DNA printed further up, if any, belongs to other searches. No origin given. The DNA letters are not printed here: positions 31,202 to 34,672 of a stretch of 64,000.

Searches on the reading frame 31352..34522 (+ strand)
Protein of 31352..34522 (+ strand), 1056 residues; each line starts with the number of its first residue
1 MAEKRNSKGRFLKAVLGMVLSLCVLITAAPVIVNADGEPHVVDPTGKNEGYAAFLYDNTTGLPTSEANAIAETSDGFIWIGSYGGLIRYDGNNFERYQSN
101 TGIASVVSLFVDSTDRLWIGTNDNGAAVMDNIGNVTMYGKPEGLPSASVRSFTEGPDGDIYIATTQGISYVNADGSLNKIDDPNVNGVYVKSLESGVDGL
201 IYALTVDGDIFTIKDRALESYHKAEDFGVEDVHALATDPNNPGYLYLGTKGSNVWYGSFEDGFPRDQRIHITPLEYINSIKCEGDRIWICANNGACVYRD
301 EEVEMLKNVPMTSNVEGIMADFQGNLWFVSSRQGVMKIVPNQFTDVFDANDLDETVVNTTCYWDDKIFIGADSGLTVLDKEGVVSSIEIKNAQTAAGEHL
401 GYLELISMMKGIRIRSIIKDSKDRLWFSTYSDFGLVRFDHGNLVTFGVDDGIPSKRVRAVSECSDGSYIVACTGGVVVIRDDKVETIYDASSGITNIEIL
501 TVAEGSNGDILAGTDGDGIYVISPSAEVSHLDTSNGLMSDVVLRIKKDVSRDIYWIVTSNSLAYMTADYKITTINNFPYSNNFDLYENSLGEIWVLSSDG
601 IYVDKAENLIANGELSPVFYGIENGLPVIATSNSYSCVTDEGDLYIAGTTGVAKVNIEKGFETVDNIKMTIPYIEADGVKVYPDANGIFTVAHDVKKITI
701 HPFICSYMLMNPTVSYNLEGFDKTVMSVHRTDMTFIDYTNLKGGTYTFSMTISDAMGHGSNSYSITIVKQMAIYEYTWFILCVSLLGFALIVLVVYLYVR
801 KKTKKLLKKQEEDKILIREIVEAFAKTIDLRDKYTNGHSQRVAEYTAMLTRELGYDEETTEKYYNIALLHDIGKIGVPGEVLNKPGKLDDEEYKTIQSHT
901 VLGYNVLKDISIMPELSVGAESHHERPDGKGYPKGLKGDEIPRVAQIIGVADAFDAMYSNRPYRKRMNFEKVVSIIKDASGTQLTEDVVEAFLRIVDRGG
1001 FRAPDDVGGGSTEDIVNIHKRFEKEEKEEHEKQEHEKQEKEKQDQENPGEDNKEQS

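Call 78: search_protein_families(library=pfam, proteins=[window:31352-34522:+], max_evalue=1)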
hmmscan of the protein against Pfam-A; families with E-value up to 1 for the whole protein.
window:31352-34522:+ (1056 aa): 7 families
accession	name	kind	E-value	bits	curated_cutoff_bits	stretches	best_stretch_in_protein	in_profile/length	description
PF13487.12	HD_5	-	6.6e-32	111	27.2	1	824-982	3-164/170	HD domain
PF01966.28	HD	-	4.1e-20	72.7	22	1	837-957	3-116/116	HD domain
PF07494.17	Reg_prop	-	5.6e-20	69.3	20.4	4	61-84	1-24/24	Two component regulator propeller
PF07495.19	Y_Y_Y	-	1.6e-05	25.1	26.6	1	711-767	7-62/65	Y_Y_Y domain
PF23754.1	Beta-prop_IP5PC_F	-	0.00011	21.7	27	1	66-136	290-360/392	IP5P C-F beta-propeller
PF08668.18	HDOD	-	0.00069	19.6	22.9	1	834-877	94-135/196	HDOD domain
PF24893.1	DUF7743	-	0.19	11.9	27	1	487-554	28-96/120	Domain of unknown function (DUF7743)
